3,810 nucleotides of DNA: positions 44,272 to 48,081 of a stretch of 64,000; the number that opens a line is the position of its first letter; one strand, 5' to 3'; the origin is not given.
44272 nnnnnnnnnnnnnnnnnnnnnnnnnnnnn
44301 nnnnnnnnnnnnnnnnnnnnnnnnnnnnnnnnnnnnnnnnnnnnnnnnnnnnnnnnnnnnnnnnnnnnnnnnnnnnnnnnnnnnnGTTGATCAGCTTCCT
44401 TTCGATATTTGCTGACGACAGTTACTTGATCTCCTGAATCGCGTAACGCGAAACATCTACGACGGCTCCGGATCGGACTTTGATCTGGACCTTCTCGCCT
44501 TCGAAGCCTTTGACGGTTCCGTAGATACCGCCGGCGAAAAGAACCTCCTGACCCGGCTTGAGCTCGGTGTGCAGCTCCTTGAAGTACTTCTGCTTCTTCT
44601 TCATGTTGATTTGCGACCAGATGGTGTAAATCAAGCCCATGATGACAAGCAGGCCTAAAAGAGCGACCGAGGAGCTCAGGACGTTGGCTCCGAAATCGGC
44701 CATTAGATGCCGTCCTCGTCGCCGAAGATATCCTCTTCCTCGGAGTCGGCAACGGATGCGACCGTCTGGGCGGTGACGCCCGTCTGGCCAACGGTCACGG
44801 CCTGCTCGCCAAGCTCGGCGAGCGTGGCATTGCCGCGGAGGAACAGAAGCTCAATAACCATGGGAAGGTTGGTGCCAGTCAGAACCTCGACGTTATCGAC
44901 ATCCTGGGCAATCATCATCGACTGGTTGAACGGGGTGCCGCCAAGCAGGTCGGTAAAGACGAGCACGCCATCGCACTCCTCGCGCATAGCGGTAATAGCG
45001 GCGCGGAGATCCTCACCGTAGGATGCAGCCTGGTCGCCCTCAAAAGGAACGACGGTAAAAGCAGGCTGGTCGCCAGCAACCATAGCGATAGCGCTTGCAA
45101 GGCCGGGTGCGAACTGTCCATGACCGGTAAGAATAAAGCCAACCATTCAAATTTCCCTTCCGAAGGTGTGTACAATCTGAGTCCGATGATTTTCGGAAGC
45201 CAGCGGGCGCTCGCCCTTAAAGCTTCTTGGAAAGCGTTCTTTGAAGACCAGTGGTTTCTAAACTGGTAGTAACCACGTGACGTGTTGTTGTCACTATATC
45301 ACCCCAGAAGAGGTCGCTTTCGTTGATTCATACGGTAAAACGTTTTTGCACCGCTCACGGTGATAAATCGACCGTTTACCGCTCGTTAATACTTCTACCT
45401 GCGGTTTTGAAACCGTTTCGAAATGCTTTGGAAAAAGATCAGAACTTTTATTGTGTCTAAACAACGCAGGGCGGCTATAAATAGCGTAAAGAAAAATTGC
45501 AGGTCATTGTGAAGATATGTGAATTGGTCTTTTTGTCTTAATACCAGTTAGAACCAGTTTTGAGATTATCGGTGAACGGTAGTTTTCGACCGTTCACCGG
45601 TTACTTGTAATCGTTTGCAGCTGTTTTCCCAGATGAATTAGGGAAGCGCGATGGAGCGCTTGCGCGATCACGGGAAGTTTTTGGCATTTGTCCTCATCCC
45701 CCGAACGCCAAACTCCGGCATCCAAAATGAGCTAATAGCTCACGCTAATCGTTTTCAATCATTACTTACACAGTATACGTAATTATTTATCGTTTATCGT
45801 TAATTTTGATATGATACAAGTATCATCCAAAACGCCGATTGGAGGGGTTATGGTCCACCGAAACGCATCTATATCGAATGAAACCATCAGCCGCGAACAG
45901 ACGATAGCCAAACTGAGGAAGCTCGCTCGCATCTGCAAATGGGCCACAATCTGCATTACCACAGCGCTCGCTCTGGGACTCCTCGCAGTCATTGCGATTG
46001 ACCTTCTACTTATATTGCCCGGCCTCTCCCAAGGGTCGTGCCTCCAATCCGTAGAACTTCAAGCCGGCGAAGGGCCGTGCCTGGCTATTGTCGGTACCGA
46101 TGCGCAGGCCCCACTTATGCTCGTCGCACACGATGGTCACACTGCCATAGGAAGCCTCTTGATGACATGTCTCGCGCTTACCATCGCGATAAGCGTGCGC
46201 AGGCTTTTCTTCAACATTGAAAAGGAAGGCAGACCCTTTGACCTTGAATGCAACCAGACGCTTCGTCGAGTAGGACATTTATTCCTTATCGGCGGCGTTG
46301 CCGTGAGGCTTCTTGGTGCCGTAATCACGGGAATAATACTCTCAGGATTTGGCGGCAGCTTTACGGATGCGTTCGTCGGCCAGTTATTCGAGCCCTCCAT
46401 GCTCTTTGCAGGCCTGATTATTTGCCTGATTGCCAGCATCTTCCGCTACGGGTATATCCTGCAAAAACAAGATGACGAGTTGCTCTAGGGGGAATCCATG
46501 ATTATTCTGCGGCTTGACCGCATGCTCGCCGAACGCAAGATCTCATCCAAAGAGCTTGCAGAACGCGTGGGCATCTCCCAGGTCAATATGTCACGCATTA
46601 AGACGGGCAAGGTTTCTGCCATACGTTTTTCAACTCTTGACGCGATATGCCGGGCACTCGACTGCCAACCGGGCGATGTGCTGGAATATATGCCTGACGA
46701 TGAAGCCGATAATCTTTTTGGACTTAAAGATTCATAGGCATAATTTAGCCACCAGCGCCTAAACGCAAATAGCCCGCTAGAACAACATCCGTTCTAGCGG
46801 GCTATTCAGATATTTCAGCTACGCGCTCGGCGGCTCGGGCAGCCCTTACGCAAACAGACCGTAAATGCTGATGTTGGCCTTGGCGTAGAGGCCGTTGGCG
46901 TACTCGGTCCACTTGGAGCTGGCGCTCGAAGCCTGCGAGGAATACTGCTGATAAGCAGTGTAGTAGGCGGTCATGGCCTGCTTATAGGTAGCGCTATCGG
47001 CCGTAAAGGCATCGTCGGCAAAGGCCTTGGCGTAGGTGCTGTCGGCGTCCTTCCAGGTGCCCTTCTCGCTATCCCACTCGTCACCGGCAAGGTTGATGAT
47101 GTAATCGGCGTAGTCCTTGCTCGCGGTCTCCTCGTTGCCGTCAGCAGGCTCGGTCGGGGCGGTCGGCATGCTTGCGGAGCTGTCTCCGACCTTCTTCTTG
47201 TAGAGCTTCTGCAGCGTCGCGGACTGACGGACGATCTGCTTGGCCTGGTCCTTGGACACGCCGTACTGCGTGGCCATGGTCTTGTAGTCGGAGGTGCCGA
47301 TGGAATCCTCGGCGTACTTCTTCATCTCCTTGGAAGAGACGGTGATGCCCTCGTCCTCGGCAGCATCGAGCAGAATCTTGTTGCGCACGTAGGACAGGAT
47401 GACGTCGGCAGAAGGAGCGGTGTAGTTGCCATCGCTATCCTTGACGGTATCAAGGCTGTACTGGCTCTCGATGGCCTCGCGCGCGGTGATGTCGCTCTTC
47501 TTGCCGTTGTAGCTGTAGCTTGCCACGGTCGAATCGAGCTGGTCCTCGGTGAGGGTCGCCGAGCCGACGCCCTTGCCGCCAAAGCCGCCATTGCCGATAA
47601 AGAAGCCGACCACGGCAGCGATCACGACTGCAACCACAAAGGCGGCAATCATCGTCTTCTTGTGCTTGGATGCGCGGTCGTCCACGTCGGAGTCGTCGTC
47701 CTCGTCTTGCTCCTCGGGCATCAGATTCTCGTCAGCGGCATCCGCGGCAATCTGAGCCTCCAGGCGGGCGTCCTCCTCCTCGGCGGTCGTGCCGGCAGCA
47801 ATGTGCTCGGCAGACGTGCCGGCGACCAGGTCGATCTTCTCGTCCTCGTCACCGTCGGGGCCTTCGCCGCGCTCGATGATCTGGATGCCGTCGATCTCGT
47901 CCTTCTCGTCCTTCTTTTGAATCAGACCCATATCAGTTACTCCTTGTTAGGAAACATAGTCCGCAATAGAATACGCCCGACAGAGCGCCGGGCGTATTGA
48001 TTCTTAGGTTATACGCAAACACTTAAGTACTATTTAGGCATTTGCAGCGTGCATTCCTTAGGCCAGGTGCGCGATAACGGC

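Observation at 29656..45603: Shared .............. dyad upstream of IICB4 and of the mannose-type (aga-like) PTS operon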

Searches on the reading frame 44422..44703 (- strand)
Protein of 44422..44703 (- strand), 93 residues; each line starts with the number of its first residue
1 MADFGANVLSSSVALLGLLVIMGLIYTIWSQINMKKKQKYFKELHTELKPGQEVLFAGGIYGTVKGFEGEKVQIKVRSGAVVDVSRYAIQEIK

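Call 13: search_protein_families(library=pfam, proteins=[window:44422-44703:-])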
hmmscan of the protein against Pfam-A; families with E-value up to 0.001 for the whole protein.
window:44422-44703:- (93 aa): 1 family
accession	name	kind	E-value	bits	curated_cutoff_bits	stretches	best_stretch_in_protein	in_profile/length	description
PF02699.20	YajC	-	6.3e-16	58.5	28.2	1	16-90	4-77/78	Preprotein translocase subunit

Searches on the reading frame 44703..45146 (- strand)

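Call 13: search_protein_families(library=pfam, proteins=[window:44703-45146:-])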
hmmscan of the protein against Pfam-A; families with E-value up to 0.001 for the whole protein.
window:44703-45146:- (147 aa): 1 family
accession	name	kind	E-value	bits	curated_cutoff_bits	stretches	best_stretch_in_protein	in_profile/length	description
PF03610.21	EIIA-man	-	8e-24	84.4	21.4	1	3-115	1-114/116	PTS system fructose IIA component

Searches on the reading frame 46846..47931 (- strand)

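Call 13: search_protein_families(library=pfam, proteins=[window:46846-47931:-])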
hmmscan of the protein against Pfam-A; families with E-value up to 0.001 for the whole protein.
window:46846-47931:- (361 aa): 1 family
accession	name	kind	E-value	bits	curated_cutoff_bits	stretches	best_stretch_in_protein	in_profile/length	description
PF13624.11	SurA_N_3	-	0.0006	20.1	27.2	1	89-243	7-161/162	SurA-like N-terminal domain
